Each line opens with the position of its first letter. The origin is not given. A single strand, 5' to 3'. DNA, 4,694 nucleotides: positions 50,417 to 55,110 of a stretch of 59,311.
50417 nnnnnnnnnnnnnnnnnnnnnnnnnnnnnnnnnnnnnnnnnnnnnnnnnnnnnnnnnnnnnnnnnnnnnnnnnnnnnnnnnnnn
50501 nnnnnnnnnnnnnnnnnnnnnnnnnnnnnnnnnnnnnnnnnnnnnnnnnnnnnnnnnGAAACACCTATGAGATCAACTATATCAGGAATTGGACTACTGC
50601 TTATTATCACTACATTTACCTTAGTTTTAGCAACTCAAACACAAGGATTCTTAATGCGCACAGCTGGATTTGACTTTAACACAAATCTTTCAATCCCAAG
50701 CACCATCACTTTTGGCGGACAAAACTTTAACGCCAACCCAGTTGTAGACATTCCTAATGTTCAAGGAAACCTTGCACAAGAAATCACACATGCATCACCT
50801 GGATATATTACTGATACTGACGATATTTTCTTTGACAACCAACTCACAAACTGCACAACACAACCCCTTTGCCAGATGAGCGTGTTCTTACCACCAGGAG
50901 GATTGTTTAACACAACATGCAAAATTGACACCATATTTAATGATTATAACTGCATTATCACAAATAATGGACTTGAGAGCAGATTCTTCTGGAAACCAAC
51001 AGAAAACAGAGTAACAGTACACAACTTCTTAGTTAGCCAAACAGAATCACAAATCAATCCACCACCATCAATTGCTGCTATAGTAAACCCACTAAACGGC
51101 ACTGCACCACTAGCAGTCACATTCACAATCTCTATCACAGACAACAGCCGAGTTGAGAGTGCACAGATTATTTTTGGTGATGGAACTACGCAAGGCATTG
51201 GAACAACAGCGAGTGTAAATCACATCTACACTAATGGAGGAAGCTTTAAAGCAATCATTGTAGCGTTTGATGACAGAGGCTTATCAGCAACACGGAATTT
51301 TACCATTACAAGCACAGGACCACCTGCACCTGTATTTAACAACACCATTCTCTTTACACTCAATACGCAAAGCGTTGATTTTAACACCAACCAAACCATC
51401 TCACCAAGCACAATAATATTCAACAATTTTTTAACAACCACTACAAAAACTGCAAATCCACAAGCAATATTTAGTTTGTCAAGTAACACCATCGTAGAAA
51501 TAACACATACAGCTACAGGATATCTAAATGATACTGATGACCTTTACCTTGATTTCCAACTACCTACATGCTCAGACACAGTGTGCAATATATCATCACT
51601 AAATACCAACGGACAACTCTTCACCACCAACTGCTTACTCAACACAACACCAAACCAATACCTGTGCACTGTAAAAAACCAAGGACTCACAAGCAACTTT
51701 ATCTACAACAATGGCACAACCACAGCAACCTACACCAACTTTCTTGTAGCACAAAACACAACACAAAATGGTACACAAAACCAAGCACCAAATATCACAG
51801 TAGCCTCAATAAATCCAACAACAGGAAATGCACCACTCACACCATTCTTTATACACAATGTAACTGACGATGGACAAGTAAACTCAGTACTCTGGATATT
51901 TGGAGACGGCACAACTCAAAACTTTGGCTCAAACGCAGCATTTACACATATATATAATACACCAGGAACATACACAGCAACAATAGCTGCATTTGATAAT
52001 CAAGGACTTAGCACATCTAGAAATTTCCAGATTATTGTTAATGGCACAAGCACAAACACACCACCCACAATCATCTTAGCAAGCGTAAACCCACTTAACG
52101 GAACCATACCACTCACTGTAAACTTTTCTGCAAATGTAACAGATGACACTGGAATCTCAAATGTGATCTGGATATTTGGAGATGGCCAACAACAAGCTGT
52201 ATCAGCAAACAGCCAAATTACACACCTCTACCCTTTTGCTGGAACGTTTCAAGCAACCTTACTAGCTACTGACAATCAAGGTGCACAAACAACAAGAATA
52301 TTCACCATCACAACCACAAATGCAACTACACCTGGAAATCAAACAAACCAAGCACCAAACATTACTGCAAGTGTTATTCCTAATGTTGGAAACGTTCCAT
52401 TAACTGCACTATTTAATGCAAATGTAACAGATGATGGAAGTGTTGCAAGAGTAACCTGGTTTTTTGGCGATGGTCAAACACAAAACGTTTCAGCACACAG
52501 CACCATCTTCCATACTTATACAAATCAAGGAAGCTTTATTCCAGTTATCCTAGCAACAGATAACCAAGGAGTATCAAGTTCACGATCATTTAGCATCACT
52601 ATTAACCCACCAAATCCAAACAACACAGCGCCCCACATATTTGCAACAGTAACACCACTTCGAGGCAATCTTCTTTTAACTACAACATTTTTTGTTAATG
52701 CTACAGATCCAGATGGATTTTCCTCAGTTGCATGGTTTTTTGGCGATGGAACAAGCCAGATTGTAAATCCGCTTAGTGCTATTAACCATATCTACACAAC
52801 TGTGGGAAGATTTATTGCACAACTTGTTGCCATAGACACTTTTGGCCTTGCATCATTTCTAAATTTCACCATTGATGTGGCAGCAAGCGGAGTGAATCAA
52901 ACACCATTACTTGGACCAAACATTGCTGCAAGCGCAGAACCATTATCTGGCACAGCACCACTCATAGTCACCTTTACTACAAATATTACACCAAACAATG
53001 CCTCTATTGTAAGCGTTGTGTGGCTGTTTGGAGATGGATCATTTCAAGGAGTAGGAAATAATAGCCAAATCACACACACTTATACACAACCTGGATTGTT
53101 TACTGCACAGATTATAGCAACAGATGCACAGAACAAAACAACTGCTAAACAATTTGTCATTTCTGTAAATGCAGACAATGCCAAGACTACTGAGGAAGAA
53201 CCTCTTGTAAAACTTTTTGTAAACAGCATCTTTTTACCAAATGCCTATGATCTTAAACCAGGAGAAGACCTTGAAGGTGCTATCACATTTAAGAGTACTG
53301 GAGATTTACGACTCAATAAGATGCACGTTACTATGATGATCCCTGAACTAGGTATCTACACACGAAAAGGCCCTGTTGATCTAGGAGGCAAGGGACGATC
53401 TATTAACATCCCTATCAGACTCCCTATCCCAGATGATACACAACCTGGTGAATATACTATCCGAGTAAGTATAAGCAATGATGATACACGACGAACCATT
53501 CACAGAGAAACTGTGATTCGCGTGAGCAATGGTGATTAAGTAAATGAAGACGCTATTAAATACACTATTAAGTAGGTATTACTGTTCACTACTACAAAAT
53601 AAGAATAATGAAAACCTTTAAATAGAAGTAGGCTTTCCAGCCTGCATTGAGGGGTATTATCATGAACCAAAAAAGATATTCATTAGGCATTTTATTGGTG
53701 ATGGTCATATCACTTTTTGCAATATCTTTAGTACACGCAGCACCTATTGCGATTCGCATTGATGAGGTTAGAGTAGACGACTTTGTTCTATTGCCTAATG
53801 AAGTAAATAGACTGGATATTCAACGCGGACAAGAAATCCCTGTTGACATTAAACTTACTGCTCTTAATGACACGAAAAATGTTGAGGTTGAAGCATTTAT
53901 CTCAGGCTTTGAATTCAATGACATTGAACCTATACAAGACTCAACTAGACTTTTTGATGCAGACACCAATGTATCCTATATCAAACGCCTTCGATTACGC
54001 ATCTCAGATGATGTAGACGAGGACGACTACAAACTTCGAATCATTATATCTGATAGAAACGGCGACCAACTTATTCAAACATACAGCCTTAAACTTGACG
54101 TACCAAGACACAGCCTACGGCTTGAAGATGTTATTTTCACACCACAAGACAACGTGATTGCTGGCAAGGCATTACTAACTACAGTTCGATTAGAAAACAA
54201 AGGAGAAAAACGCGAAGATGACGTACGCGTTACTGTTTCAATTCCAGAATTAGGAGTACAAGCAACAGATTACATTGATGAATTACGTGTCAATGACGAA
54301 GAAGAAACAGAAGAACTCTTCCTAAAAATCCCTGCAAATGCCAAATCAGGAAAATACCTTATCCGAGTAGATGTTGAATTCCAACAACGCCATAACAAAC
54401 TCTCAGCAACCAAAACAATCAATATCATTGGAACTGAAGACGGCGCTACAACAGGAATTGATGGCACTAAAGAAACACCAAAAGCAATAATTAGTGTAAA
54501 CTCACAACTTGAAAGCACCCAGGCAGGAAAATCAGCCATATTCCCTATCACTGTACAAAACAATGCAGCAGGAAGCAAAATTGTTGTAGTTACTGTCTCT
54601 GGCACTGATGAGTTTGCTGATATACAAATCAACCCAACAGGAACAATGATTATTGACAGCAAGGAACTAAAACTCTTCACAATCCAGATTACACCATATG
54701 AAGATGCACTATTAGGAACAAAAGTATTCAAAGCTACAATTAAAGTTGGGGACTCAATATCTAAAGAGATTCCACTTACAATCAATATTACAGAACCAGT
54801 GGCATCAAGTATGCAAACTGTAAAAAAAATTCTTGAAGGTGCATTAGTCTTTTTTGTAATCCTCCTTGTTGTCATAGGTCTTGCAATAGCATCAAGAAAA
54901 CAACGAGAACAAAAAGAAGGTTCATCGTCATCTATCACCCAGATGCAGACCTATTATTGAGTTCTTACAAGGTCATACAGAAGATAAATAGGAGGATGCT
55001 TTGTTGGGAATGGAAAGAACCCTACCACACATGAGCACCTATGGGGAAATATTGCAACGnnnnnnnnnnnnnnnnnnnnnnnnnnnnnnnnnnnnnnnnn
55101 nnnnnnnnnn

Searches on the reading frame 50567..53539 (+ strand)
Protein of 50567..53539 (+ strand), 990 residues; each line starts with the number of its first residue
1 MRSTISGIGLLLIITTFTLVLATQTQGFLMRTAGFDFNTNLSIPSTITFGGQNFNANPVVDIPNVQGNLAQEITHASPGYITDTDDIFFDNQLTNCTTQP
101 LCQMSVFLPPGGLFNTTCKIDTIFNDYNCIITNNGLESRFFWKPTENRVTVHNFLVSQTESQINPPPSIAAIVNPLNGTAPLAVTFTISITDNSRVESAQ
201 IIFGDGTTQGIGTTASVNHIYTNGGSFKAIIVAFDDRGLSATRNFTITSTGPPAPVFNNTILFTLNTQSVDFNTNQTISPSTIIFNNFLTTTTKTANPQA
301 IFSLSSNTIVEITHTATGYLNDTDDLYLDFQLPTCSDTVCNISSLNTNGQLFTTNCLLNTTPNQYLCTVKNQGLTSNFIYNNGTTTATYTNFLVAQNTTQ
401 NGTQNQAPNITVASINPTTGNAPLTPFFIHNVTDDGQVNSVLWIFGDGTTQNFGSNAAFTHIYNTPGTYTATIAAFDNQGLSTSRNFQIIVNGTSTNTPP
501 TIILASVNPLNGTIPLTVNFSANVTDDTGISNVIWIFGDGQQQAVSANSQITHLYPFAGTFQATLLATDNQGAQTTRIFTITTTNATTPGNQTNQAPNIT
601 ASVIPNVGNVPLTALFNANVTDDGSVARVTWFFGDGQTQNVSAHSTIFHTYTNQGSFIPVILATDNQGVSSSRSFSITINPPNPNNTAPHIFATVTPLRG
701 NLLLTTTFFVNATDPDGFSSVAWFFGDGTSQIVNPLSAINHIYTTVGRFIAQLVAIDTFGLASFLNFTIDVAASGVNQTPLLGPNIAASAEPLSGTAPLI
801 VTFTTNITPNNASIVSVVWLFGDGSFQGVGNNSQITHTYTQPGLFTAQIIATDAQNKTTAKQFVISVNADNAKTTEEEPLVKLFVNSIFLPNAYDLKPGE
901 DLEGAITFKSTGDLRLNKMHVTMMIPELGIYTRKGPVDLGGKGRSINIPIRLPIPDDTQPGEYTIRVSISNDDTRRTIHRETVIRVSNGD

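Call 7: search_protein_families(library=pfam, proteins=[window:50567-53539:+])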
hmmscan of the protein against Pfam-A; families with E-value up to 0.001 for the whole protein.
window:50567-53539:+ (990 aa): 2 families
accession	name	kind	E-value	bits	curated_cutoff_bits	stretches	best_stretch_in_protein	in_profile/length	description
PF18911.6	PKD_4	-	1.4e-61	204.9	27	6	498-582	2-84/85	PKD domain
PF00801.26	PKD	-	9.8e-54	179.7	23.5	6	417-484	8-74/80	PKD domain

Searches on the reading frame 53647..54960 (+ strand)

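Call 7: search_protein_families(library=pfam, proteins=[window:53647-54960:+])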
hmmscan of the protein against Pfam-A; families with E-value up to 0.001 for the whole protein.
window:53647-54960:+ (437 aa): 1 family
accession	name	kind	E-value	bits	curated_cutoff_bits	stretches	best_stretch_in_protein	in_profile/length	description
PF15418.12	DUF4625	-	0.00031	21.5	27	0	110-149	90-129/131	Domain of unknown function (DUF4625)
